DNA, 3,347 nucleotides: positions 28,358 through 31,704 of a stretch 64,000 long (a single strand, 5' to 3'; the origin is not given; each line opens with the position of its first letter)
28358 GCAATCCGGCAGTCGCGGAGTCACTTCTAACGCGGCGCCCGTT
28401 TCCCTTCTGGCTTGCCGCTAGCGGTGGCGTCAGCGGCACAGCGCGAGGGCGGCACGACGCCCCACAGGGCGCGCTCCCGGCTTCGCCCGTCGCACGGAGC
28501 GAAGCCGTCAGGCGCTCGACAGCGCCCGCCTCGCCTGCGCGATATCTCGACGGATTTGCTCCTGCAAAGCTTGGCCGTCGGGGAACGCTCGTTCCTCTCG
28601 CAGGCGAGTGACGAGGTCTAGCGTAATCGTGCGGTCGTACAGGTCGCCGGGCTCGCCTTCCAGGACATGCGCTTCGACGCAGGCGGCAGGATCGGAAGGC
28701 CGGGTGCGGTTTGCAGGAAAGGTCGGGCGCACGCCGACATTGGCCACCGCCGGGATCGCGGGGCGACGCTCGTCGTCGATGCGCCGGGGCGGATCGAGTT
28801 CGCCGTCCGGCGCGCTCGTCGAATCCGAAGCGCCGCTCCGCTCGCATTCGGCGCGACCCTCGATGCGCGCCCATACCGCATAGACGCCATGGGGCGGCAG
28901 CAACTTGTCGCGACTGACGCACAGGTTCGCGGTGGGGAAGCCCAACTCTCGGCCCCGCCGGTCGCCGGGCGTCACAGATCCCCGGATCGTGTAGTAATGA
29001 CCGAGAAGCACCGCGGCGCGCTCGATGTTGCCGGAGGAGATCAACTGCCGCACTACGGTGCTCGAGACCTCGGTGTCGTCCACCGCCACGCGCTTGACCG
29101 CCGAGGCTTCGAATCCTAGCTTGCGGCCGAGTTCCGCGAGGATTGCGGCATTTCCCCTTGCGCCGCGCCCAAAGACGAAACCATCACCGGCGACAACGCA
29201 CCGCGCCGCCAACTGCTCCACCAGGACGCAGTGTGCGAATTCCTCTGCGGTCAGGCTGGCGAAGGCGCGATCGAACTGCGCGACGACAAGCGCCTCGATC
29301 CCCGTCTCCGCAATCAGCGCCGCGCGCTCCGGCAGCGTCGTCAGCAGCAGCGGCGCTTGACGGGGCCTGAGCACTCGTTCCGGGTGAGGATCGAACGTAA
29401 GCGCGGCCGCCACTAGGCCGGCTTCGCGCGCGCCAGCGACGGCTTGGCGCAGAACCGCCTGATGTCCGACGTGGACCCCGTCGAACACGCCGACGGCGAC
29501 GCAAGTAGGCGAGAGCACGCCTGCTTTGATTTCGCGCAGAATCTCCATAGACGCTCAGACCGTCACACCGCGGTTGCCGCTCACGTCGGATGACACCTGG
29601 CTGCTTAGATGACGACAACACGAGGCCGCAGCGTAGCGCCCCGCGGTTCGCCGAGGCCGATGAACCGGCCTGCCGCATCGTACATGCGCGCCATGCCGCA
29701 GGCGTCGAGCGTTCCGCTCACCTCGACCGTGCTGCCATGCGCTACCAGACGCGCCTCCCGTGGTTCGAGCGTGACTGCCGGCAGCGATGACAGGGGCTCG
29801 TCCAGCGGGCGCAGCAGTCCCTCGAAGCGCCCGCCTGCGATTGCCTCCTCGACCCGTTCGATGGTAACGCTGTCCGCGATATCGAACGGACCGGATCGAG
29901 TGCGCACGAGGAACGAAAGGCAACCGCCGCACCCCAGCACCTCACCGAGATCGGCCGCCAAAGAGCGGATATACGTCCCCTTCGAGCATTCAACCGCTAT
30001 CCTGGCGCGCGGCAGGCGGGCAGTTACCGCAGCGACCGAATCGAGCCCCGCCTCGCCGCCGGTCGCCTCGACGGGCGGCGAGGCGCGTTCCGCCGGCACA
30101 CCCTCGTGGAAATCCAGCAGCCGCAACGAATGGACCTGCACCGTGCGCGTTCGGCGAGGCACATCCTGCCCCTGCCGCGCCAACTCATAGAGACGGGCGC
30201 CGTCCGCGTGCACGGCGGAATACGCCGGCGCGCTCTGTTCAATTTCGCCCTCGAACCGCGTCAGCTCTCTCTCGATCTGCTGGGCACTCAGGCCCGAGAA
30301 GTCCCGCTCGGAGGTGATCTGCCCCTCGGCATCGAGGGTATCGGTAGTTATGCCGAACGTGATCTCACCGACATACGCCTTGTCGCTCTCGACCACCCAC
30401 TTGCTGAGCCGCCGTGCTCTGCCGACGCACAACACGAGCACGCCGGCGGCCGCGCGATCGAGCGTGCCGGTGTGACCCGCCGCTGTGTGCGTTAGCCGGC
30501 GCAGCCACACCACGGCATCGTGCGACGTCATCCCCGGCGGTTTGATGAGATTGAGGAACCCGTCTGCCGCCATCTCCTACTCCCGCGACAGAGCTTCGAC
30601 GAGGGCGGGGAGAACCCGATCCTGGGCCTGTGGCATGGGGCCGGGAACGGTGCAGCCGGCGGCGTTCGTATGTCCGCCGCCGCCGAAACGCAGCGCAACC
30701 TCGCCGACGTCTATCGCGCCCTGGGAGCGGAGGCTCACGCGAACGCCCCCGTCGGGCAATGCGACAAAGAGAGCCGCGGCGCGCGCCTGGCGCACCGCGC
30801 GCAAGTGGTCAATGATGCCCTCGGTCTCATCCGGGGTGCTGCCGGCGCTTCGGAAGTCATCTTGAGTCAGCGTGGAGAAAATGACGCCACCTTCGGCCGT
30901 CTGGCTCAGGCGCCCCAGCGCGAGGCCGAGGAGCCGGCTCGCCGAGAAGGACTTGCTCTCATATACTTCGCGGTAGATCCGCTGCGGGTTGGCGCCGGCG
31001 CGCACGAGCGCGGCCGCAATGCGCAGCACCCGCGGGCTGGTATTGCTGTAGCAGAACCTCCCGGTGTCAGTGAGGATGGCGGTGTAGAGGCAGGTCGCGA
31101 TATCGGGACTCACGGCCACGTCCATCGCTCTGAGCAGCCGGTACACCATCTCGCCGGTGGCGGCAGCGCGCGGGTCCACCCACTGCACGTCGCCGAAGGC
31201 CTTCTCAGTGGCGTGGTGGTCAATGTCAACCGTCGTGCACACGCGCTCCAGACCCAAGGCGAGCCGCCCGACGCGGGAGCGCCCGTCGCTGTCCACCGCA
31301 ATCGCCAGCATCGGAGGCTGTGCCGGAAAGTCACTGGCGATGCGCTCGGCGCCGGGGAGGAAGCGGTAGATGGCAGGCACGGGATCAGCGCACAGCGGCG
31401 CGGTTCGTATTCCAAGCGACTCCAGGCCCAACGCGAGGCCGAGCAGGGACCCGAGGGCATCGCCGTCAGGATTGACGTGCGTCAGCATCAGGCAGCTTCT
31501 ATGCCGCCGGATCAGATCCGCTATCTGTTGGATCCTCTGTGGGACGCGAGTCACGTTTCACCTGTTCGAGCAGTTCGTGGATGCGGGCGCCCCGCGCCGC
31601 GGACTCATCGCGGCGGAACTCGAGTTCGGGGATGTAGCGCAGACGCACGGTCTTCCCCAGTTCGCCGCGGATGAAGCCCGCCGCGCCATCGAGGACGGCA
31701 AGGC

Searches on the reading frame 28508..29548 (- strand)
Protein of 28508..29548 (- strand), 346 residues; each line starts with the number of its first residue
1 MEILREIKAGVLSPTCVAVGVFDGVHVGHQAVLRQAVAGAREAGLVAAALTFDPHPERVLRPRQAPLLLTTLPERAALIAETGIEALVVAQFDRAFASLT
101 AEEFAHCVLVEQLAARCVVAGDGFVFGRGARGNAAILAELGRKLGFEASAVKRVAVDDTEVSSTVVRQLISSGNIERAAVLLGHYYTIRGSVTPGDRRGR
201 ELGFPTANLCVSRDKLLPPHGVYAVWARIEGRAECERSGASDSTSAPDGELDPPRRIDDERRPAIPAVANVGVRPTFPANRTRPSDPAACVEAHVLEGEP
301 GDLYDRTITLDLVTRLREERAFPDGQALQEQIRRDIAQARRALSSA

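Call 42: search_protein_families(library=pfam, proteins=[window:28508-29548:-], max_evalue=0.00001)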
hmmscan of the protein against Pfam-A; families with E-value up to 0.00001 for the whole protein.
window:28508-29548:- (346 aa): 2 families
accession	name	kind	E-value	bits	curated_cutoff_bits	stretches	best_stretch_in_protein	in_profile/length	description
PF06574.18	FAD_syn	-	9.4e-47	159.2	27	1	13-164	6-157/158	FAD synthetase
PF01687.23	Flavokinase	-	7.1e-35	120.4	19.6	1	182-342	1-123/124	Riboflavin kinase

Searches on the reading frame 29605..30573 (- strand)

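Call 42: search_protein_families(library=pfam, proteins=[window:29605-30573:-], max_evalue=0.00001)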
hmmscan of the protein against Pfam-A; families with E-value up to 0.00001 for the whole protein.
window:29605-30573:- (322 aa): 3 families
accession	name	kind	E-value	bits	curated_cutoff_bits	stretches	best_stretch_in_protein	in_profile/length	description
PF01509.24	TruB_N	-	3.2e-46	157.8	27.3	1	28-157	5-134/149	TruB family pseudouridylate synthase (N terminal domain)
PF16198.10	TruB_C_2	-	6.5e-13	49.1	29.3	1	203-261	1-65/66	tRNA pseudouridylate synthase B C-terminal domain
PF09157.17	TruB-C_2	-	2.2e-10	40.8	21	1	265-321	1-57/57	Pseudouridine synthase II TruB, C-terminal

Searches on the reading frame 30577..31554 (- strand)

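Call 42: search_protein_families(library=pfam, proteins=[window:30577-31554:-], max_evalue=0.00001)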
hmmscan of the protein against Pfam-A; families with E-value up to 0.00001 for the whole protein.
window:30577-31554:- (325 aa): 2 families
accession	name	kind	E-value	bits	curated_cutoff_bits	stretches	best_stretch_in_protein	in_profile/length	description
PF01368.27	DHH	-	2.2e-13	51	28.1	1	23-160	4-125/125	DHH family, N-terminal domain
PF02272.25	DHHA1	-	2.1e-12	47.8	25.9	1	229-320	9-98/102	DHHA1 domain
